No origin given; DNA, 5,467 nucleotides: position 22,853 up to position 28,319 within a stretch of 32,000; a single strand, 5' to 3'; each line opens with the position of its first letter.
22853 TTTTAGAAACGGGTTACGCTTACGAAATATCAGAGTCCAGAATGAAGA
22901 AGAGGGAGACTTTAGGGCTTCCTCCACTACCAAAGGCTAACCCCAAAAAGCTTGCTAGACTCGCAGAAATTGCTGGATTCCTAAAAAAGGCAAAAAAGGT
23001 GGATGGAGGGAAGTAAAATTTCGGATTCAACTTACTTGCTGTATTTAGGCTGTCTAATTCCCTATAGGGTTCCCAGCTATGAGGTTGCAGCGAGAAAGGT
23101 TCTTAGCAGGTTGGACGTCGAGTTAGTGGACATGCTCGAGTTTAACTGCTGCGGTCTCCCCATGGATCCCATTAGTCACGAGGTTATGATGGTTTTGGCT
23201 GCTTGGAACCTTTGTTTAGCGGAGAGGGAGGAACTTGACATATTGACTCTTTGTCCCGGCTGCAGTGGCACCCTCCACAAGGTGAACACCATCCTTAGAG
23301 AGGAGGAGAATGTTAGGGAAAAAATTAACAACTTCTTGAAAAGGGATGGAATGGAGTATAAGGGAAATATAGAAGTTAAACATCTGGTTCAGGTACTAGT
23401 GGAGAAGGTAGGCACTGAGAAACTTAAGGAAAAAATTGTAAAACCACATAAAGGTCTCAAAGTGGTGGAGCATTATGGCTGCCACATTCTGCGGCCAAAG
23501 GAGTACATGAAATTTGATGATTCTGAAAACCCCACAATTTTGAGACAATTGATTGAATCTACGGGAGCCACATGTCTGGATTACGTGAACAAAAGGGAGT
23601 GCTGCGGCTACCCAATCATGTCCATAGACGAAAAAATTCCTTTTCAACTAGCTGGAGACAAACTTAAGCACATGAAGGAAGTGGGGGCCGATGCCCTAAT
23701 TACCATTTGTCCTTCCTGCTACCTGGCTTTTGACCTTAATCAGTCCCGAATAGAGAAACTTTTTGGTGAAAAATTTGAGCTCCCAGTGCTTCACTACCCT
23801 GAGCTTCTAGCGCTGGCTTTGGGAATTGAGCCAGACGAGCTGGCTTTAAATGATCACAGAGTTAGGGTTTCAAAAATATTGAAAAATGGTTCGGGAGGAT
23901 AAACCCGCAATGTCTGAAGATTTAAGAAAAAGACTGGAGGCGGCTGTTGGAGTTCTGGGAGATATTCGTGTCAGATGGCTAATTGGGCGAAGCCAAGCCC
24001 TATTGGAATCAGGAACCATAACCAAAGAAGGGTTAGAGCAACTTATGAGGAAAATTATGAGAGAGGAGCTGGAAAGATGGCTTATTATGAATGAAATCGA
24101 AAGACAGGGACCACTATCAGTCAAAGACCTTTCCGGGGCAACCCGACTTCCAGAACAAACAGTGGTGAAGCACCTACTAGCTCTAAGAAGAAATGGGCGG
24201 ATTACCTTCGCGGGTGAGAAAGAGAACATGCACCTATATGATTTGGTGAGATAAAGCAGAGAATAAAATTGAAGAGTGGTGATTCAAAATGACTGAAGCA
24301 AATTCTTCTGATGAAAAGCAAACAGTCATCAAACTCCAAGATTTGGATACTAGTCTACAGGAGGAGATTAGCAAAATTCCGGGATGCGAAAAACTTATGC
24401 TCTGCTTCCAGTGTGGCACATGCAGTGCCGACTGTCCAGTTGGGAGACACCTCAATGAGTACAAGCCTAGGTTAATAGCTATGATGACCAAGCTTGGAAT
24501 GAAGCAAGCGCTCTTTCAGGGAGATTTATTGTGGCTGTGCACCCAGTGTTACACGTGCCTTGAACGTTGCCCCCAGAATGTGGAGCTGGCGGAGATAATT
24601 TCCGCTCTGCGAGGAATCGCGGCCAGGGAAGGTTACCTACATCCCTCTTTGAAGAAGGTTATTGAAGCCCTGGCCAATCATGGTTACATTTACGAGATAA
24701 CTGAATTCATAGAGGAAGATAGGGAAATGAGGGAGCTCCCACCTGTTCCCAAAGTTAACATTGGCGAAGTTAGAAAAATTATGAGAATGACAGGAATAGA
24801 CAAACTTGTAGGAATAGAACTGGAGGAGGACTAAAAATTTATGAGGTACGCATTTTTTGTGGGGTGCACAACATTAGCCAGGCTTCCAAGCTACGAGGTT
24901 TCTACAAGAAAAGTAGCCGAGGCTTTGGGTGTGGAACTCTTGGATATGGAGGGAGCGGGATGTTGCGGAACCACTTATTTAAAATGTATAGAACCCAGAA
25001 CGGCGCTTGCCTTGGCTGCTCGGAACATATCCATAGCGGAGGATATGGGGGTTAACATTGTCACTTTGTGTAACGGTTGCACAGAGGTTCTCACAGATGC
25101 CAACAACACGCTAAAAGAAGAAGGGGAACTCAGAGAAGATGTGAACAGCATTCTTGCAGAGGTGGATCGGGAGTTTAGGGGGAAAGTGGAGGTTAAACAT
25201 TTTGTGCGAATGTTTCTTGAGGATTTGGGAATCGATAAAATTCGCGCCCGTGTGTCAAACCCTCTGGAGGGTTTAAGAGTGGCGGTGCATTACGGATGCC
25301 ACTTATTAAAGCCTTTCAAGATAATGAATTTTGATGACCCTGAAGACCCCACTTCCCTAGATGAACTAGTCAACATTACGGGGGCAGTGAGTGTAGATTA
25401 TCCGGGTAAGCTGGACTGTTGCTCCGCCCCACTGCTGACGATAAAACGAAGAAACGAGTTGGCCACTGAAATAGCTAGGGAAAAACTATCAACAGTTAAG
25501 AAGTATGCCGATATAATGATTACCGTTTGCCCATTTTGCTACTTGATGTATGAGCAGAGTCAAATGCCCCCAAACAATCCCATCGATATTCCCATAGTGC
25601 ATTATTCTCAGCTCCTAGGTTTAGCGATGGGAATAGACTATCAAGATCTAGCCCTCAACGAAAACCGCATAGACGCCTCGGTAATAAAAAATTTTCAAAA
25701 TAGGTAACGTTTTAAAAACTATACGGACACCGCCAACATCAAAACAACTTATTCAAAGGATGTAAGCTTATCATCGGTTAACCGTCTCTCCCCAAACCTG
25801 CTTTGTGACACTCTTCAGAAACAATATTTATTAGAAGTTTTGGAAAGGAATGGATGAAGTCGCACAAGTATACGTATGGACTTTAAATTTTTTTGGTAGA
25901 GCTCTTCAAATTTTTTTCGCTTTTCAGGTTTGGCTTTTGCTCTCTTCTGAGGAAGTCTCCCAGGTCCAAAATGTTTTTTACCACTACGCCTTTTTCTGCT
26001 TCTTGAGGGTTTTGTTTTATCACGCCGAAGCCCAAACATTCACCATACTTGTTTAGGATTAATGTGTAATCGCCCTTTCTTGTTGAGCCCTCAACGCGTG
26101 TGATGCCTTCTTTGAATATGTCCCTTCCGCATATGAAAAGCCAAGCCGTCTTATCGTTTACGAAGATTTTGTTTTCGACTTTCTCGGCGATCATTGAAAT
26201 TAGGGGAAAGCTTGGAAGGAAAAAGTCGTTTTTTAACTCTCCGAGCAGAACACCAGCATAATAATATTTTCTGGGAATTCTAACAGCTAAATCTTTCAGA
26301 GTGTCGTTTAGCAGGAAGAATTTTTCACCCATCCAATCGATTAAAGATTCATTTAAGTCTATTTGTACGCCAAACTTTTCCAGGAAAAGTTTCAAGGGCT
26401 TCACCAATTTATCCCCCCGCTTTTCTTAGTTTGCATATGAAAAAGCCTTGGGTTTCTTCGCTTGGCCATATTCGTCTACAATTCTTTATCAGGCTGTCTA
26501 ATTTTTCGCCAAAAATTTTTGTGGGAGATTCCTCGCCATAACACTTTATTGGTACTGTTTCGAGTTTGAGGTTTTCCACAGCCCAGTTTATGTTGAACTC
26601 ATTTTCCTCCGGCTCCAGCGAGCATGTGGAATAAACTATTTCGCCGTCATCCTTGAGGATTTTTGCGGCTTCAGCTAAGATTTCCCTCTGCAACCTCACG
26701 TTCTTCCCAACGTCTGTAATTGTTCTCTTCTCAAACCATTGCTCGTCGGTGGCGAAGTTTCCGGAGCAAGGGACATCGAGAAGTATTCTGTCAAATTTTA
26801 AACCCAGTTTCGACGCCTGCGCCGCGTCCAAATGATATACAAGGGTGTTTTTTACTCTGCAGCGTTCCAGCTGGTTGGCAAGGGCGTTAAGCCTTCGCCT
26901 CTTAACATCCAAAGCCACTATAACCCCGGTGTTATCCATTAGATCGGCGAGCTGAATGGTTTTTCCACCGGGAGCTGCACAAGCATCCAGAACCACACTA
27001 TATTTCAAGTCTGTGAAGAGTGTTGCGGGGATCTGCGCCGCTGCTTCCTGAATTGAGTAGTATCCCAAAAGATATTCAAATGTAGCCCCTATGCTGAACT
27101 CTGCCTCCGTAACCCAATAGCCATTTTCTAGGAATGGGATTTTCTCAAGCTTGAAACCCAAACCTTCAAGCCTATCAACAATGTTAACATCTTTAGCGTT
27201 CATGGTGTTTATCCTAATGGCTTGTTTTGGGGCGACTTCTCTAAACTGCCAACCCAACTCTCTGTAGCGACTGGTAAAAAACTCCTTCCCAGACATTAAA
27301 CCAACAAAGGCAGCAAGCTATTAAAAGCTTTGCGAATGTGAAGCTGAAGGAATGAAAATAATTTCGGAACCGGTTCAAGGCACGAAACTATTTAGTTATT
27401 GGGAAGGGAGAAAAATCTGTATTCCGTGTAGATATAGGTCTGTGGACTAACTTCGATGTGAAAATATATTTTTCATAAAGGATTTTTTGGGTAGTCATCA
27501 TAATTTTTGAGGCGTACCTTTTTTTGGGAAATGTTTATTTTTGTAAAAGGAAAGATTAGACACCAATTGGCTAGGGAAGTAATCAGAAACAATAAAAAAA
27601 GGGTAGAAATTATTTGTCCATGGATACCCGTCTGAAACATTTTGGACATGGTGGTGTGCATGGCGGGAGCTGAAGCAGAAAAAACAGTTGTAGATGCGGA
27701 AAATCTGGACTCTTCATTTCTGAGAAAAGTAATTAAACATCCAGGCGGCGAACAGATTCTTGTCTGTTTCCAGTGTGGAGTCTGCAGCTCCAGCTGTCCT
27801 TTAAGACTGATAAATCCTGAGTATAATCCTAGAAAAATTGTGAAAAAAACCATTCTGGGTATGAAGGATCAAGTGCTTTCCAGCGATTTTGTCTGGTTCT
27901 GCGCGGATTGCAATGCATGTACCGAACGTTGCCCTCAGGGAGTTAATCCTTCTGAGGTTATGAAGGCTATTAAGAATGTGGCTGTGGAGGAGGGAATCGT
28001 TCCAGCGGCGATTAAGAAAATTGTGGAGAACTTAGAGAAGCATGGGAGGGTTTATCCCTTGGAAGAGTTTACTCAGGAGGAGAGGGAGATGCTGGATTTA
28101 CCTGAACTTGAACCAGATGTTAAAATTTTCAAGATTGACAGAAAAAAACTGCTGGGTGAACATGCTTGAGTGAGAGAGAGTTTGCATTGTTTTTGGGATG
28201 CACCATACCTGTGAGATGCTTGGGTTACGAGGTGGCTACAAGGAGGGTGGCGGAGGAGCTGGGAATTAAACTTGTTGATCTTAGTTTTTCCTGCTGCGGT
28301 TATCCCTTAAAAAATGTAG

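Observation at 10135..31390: Hdr super-cluster: 4 HdrC, 4 HdrB, 6 HdrA-type genes and 3+1 MvhD in 21 kb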

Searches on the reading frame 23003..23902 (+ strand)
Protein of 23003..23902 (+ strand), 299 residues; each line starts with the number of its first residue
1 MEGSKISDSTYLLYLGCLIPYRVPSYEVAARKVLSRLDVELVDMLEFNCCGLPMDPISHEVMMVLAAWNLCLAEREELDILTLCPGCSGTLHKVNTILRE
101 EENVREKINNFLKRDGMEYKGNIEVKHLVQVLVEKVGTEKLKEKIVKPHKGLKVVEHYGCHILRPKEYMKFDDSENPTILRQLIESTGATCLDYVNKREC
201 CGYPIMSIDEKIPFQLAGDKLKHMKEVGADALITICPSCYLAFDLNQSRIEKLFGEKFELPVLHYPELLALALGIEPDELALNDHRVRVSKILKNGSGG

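Call 4: search_protein_families(library=pfam, proteins=[window:23003-23902:+], max_evalue=0.001)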
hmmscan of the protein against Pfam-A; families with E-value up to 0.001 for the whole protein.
window:23003-23902:+ (299 aa): 2 families
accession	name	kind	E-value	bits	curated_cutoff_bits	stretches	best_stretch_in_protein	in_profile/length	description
PF02754.22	CCG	-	8.8e-27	93.5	20.6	2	156-243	3-84/85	Cysteine-rich domain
PF22196.1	HdrB-like_C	-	0.00017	22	33.4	1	205-285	4-86/87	HdrB-like C-terminal domain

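Call 6: search_protein_families(library=ncbifam, proteins=[window:23003-23902:+], max_evalue=0.00001)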
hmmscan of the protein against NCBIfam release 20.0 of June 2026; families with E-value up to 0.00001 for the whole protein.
window:23003-23902:+ (299 aa): 6 families
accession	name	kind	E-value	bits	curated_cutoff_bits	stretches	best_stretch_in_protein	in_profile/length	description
TIGR03288.1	CoB_CoM_SS_B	equivalog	1e-84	284.3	345.15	1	11-294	2-288/290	CoB--CoM heterodisulfide reductase subunit B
NF042965.1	MFR_anch_SdhE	equivalog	1e-45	156.5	500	1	13-287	5-276/282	8-methylmenaquinol:fumarate reductase membrane anchor subunit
NF041780.1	hetero_SS_HdrB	equivalog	4.9e-37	127.9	450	1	8-294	3-303/304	ferredoxin:CoB-CoM heterodisulfide reductase subunit HdrB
NF045670.1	quin_L_LdhH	equivalog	4.2e-21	74.9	800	1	9-243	467-685/706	L-lactate dehydrogenase (quinone) large subunit LdhH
NF004898.0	PRK06259.1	equivalog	8e-15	54.4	385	1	10-243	263-463/488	fumarate reductase (CoM/CoB) subunit TfrB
NF008369.0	PRK11168.1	equivalog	2.5e-06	26.6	278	0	12-241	170-378/401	anaerobic glycerol-3-phosphate dehydrogenase subunit C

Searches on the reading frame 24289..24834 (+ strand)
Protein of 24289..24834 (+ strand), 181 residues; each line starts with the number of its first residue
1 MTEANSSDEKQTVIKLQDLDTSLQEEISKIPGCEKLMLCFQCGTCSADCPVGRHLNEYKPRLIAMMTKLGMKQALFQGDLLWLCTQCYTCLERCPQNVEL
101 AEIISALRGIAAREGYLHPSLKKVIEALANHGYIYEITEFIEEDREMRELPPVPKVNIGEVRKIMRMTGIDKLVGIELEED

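Call 4: search_protein_families(library=pfam, proteins=[window:24289-24834:+], max_evalue=0.001)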
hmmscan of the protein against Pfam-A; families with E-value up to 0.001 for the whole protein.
window:24289-24834:+ (181 aa): 7 families
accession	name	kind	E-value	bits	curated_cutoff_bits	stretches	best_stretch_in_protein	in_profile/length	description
PF13183.11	Fer4_8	-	1.2e-11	45.4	27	1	38-98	4-68/68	4Fe-4S dicluster domain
PF13187.11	Fer4_9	-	4.6e-09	36.6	27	1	39-97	2-50/52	4Fe-4S dicluster domain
PF13534.11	Fer4_17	-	8.5e-09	36.3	22.2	1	39-98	2-60/61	4Fe-4S dicluster domain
PF13237.11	Fer4_10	-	9.2e-08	32.3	25.5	1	38-95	8-53/53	4Fe-4S dicluster domain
PF00037.32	Fer4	-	0.0004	20.5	21.1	0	83-97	7-21/24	4Fe-4S binding domain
PF13484.11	Fer4_16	-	0.00047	21.3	30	0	84-98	2-16/66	4Fe-4S double cluster binding domain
PF12838.12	Fer4_7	-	0.00055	20.8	27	0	39-98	2-52/52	4Fe-4S dicluster domain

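Call 6: search_protein_families(library=ncbifam, proteins=[window:24289-24834:+], max_evalue=0.00001)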
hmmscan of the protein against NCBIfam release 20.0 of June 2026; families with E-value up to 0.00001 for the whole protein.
window:24289-24834:+ (181 aa): 12 families
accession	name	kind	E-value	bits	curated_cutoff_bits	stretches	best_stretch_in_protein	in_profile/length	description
TIGR03290.1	CoB_CoM_SS_C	equivalog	2.2e-31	108.8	160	1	37-173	2-143/144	CoB--CoM heterodisulfide reductase subunit C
NF038018.1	qmoC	equivalog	1.2e-18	67.7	300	1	26-125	8-105/360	quinone-interacting membrane-bound oxidoreductase complex subunit QmoC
NF041890.1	hdrC_Methbact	equivalog_domain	7.6e-16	58.3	270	1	20-122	9-112/192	ferredoxin:CoB-CoM heterodisulfide reductase subunit HdrC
NF041779.1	hetero_SS_HdrC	equivalog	1.1e-15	57.6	350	1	37-126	31-118/198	ferredoxin:CoB-CoM heterodisulfide reductase subunit HdrC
NF008369.0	PRK11168.1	equivalog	6.5e-10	38.4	278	1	37-115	11-91/401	anaerobic glycerol-3-phosphate dehydrogenase subunit C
NF004898.0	PRK06259.1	equivalog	7.5e-10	38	385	1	21-132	121-237/488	fumarate reductase (CoM/CoB) subunit TfrB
TIGR03379.1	glycerol3P_GlpC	equivalog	4.7e-08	32.2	279.9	1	38-131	6-98/397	anaerobic glycerol-3-phosphate dehydrogenase subunit GlpC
TIGR00273.1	TIGR00273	equivalog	7.5e-08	31.7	444.8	1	35-125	291-386/432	LutB/LldF family L-lactate oxidation iron-sulfur protein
TIGR00384.1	dhsB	subfamily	1.6e-07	31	88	1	26-108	129-222/222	succinate dehydrogenase and fumarate reductase iron-sulfur protein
NF045670.1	quin_L_LdhH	equivalog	1.8e-07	29.9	800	1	19-131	287-403/706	L-lactate dehydrogenase (quinone) large subunit LdhH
NF042952.1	MFR_FeS_SdhB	equivalog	1.3e-06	27.7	600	0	80-116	200-236/320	8-methylmenaquinol:fumarate reductase iron-sulfur subunit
NF009226.0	PRK12576.1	equivalog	1.6e-06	27.7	344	0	37-111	154-237/317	succinate dehydrogenase/fumarate reductase iron-sulfur subunit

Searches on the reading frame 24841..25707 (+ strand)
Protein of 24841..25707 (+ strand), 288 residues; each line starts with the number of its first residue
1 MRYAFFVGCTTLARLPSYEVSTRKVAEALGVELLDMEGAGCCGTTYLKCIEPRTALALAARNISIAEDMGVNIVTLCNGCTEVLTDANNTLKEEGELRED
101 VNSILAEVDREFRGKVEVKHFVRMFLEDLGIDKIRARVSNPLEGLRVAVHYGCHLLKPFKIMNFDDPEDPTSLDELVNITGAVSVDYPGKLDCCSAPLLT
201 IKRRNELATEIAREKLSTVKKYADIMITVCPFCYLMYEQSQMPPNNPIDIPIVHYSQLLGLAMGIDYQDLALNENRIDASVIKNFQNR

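Call 4: search_protein_families(library=pfam, proteins=[window:24841-25707:+], max_evalue=0.001)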
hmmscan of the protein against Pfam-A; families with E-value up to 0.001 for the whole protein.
window:24841-25707:+ (288 aa): 1 family
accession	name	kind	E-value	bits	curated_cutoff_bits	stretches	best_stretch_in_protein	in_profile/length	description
PF02754.22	CCG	-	3.5e-29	101.2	20.6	2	3-83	1-83/85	Cysteine-rich domain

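Call 6: search_protein_families(library=ncbifam, proteins=[window:24841-25707:+], max_evalue=0.00001)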
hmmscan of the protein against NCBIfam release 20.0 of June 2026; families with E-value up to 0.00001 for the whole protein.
window:24841-25707:+ (288 aa): 6 families
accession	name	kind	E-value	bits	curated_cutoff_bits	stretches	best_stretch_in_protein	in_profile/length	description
TIGR03288.1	CoB_CoM_SS_B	equivalog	5.6e-89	298.2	345.15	1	3-280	2-284/290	CoB--CoM heterodisulfide reductase subunit B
NF042965.1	MFR_anch_SdhE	equivalog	6.9e-51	173.5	500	1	2-280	2-279/282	8-methylmenaquinol:fumarate reductase membrane anchor subunit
NF041780.1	hetero_SS_HdrB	equivalog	2.8e-29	102.4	450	1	5-269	8-287/304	ferredoxin:CoB-CoM heterodisulfide reductase subunit HdrB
NF004898.0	PRK06259.1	equivalog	1.2e-19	70.3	385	1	2-240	263-466/488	fumarate reductase (CoM/CoB) subunit TfrB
NF045670.1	quin_L_LdhH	equivalog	1.1e-14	53.7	800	1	2-162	468-617/706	L-lactate dehydrogenase (quinone) large subunit LdhH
NF008434.0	PRK11274.1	equivalog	3e-08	33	333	1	6-228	173-378/409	glycolate oxidase subunit GlcF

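Call 29: search_solved_structures(query=window:24841-25707:+, show_alignments=1, max_evalue=0.00001)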
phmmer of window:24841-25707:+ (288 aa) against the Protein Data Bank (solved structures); distinct sequences matched with E-value up to 0.00001: 5.
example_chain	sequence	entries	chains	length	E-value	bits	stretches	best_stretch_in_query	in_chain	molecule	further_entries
8rvu_b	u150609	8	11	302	2.7e-75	256.8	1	1-277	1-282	H(2):CoB-CoM heterodisulfide,ferredoxin reductase subunit B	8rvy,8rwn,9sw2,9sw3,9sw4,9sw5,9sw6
8rvv_B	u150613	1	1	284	2.8e-75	256.7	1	1-276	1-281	H(2):CoB-CoM heterodisulfide,ferredoxin reductase subunit B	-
5odc_B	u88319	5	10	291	9.3e-71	241.9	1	1-279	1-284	Heterodisulfide reductase, subunit B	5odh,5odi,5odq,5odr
9sfi_C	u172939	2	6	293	1.2e-69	238.3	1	1-278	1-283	H(2)/formate:CoB-CoM heterodisulfide,ferredoxin reductase subunit B2 | Heterodisulfide reductase subunit B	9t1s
7bkb_B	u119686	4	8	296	2.5e-64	220.8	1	2-280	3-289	CoB--CoM heterodisulfide reductase subunit B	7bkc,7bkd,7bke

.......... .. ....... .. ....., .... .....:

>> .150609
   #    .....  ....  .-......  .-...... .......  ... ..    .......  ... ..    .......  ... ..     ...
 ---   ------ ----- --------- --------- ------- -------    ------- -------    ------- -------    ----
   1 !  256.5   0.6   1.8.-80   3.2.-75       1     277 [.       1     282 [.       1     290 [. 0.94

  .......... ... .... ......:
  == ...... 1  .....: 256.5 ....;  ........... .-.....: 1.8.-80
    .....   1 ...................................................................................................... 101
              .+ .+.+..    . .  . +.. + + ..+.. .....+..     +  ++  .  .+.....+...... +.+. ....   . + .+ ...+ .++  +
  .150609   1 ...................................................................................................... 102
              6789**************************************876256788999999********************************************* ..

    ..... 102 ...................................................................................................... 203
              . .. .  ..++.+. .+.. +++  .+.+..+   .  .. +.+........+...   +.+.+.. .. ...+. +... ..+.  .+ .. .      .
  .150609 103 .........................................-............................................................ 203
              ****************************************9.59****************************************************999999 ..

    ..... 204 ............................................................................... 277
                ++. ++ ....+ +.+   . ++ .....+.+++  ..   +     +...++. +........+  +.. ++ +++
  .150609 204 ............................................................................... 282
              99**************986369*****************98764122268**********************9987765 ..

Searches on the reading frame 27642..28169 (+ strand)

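Call 4: search_protein_families(library=pfam, proteins=[window:27642-28169:+], max_evalue=0.001)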
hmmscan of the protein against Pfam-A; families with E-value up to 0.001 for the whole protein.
window:27642-28169:+ (175 aa): 6 families
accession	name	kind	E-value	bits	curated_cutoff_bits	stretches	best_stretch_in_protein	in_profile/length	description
PF13183.11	Fer4_8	-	1.8e-10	41.6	27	1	40-101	3-68/68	4Fe-4S dicluster domain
PF13534.11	Fer4_17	-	9.6e-10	39.3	22.2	1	42-102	2-61/61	4Fe-4S dicluster domain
PF13187.11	Fer4_9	-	3.7e-09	36.9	27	1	42-100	2-50/52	4Fe-4S dicluster domain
PF13237.11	Fer4_10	-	8.3e-07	29.3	25.5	1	42-98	9-53/53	4Fe-4S dicluster domain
PF12838.12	Fer4_7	-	2.4e-06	28.3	27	1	42-101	2-52/52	4Fe-4S dicluster domain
PF13484.11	Fer4_16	-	1.8e-05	25.8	30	0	42-69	2-32/66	4Fe-4S double cluster binding domain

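Call 6: search_protein_families(library=ncbifam, proteins=[window:27642-28169:+], max_evalue=0.00001)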
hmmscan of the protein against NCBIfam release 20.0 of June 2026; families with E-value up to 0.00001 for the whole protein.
window:27642-28169:+ (175 aa): 13 families
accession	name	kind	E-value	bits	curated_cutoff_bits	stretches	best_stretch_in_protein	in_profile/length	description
TIGR03290.1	CoB_CoM_SS_C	equivalog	2.6e-32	111.8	160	1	40-164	2-125/144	CoB--CoM heterodisulfide reductase subunit C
NF038018.1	qmoC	equivalog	5.5e-25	88.6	300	1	25-132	4-109/360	quinone-interacting membrane-bound oxidoreductase complex subunit QmoC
NF041779.1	hetero_SS_HdrC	equivalog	6.7e-21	74.7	350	1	27-132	18-121/198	ferredoxin:CoB-CoM heterodisulfide reductase subunit HdrC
NF041890.1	hdrC_Methbact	equivalog_domain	2.9e-20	72.7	270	1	28-126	17-113/192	ferredoxin:CoB-CoM heterodisulfide reductase subunit HdrC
NF008369.0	PRK11168.1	equivalog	2.8e-10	39.6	278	1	41-120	12-92/401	anaerobic glycerol-3-phosphate dehydrogenase subunit C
NF004616.0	PRK05950.1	subfamily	3.6e-09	36.1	228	1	38-117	145-236/238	succinate dehydrogenase iron-sulfur subunit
TIGR00384.1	dhsB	subfamily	1.5e-08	34.4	88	1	37-111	137-222/222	succinate dehydrogenase and fumarate reductase iron-sulfur protein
NF009226.0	PRK12576.1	equivalog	5.9e-08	32.4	344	1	41-137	155-256/317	succinate dehydrogenase/fumarate reductase iron-sulfur subunit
NF045724.1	ferredox_TmcB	equivalog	1.3e-07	30.6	735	1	27-127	24-141/430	electron transfer complex ferredoxin TmcB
TIGR03379.1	glycerol3P_GlpC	equivalog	5.9e-07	28.6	279.9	1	41-114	6-81/397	anaerobic glycerol-3-phosphate dehydrogenase subunit GlpC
NF045711.1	sulf_resp_HmcF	equivalog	7.6e-07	28.3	750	1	12-125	33-158/457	sulfate respiration complex iron-sulfur protein HmcF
NF045670.1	quin_L_LdhH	equivalog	5.5e-06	24.9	800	0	28-131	292-400/706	L-lactate dehydrogenase (quinone) large subunit LdhH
NF004898.0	PRK06259.1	equivalog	7.2e-06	24.9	385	1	37-139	131-241/488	fumarate reductase (CoM/CoB) subunit TfrB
